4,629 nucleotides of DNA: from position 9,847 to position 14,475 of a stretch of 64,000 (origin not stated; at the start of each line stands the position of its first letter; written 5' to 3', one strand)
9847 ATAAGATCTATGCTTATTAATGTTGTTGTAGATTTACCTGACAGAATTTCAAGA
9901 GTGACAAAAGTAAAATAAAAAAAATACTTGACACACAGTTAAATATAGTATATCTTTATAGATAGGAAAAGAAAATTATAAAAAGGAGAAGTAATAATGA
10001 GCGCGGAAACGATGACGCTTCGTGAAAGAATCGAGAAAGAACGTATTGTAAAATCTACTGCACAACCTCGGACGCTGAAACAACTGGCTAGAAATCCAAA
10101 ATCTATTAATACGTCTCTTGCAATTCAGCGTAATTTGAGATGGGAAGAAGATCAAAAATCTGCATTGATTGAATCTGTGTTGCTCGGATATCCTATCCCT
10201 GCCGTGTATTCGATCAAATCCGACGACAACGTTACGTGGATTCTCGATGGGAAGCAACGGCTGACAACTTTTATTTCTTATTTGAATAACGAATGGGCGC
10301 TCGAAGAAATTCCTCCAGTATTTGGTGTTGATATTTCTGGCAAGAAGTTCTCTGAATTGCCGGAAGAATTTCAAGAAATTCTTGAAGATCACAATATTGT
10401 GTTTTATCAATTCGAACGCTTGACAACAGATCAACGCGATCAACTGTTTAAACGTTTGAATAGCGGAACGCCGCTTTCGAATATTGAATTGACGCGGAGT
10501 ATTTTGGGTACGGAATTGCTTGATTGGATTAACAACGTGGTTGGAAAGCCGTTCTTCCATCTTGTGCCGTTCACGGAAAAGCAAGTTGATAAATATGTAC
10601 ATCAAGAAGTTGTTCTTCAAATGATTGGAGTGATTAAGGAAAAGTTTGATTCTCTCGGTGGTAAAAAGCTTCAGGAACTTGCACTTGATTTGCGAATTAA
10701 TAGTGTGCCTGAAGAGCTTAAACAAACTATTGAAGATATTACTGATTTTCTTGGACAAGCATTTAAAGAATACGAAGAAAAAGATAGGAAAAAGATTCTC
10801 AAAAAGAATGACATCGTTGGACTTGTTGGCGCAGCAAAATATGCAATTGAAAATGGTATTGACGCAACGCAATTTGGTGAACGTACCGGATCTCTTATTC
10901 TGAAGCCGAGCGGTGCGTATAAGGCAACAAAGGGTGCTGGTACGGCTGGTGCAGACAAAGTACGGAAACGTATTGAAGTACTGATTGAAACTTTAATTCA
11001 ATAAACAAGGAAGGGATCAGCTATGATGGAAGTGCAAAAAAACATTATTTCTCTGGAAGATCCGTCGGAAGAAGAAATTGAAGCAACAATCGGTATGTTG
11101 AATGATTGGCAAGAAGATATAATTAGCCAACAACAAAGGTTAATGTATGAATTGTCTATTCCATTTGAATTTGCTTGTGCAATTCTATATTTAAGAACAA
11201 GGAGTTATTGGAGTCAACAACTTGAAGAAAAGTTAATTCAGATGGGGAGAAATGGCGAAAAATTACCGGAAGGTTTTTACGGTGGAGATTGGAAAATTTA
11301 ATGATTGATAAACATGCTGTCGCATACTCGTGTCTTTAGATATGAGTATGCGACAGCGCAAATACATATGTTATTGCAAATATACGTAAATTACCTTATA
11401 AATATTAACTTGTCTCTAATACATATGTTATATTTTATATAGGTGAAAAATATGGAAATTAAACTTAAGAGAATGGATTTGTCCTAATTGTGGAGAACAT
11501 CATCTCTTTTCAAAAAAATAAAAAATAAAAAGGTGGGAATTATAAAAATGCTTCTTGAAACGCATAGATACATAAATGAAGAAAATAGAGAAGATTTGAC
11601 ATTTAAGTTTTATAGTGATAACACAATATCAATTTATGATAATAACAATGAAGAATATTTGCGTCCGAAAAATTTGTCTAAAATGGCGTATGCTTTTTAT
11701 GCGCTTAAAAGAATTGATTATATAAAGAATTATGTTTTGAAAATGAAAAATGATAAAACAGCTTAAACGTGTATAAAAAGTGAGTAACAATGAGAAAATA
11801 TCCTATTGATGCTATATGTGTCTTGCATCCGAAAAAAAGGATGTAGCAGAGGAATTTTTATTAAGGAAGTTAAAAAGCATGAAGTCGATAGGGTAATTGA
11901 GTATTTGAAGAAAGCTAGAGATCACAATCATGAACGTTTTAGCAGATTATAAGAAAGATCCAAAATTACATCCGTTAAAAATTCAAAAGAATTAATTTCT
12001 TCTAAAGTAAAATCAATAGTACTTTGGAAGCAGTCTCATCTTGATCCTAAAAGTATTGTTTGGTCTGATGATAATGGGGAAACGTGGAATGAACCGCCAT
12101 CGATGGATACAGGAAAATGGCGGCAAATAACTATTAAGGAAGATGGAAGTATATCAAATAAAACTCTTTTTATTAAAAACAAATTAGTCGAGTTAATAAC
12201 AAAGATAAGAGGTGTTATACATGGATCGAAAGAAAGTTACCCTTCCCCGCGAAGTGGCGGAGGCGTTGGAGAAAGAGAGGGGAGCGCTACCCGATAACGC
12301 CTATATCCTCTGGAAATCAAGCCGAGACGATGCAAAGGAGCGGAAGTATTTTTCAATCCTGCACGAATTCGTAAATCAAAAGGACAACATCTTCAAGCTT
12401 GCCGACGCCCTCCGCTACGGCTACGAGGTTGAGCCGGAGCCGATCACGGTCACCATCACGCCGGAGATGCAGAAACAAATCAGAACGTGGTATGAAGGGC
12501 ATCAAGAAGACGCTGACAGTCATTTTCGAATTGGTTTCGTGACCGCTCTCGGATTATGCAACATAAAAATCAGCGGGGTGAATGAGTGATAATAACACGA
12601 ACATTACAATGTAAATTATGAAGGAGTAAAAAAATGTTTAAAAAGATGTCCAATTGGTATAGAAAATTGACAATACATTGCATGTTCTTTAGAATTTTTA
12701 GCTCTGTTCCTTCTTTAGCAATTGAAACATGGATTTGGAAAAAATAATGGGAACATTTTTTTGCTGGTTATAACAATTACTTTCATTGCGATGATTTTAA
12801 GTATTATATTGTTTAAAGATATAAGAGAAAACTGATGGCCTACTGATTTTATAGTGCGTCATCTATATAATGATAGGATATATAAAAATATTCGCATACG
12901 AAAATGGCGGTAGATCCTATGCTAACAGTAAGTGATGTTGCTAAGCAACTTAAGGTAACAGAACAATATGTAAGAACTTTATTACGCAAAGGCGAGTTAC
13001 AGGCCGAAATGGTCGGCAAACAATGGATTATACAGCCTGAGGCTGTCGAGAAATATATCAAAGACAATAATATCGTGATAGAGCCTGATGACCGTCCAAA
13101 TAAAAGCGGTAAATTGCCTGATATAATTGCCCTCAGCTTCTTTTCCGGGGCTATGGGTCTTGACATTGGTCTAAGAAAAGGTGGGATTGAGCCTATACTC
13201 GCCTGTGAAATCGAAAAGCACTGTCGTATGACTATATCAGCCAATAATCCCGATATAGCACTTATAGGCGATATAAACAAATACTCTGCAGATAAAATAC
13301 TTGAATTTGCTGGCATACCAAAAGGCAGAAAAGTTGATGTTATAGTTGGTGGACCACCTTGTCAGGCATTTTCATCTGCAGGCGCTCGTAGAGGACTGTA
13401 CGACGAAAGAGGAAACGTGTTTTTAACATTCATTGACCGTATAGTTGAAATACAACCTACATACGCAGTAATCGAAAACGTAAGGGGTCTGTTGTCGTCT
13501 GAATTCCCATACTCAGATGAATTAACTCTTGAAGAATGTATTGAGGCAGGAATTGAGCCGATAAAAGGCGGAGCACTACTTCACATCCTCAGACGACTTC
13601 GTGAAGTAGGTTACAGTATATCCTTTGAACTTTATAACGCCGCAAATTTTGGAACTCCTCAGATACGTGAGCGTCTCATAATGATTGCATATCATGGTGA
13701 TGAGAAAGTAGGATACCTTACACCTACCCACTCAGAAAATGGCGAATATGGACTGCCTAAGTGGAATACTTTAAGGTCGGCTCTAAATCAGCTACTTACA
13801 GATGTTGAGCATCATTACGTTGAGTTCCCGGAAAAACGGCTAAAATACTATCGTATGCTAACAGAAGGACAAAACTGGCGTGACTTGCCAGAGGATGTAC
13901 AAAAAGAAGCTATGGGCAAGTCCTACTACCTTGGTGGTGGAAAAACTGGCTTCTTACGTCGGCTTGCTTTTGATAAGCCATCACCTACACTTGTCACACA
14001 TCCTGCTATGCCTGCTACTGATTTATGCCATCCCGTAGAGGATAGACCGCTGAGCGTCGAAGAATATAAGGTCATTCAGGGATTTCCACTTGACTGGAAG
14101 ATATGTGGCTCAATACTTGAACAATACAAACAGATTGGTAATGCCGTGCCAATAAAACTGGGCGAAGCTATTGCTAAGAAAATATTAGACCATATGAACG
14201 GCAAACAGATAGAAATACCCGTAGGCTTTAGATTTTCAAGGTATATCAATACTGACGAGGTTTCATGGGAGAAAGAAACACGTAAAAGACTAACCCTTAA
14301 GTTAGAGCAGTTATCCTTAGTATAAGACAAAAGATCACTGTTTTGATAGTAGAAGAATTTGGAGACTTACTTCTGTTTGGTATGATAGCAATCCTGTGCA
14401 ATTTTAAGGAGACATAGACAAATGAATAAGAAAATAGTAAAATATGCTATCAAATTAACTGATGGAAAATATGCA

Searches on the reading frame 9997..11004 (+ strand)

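Call 25: search_protein_families(library=pfam, proteins=[window:9997-11004:+], max_evalue=0.01)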
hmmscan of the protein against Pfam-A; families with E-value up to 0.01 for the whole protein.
window:9997-11004:+ (335 aa): 1 family
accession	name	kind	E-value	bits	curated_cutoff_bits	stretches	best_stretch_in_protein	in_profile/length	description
PF03235.19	GmrSD_N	-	8.4e-22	78.7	33.2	1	42-170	16-198/199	GmrSD restriction endonuclease, N-terminal domain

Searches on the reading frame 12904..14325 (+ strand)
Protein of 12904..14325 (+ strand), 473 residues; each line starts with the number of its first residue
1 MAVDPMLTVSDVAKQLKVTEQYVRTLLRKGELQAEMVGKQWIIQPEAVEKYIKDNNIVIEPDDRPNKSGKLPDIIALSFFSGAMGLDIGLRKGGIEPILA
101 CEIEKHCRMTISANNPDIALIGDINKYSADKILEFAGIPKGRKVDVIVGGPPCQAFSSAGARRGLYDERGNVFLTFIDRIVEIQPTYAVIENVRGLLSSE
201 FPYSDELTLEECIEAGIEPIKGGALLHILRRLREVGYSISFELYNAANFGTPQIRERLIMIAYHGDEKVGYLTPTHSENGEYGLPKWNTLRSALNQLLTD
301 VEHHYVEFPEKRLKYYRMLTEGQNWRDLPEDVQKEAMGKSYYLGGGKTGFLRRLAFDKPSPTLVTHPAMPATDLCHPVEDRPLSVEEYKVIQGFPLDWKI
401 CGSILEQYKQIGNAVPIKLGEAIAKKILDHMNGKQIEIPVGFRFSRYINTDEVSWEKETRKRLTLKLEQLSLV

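Call 25: search_protein_families(library=pfam, proteins=[window:12904-14325:+], max_evalue=0.01)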
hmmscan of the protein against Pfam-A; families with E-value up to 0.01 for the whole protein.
window:12904-14325:+ (473 aa): 5 families
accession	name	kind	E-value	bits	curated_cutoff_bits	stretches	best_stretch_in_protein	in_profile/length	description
PF00145.23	DNA_methylase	-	8.4e-59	200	22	1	77-428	4-323/324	C-5 cytosine-specific DNA methylase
PF12728.13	HTH_17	-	1.8e-09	38.2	27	1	6-55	1-50/51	Helix-turn-helix domain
PF08765.17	Mor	-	0.0015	18.9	24.9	1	405-446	18-58/107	Mor transcription activator family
PF13338.12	AbiEi_4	-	0.0017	18.9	25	0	7-32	14-38/49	Transcriptional regulator, AbiEi antitoxin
PF21531.3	Rv2175c_wHTH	-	0.0096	16.3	27.1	0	5-34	14-43/57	DNA-binding protein Rv2175c, wHTH domain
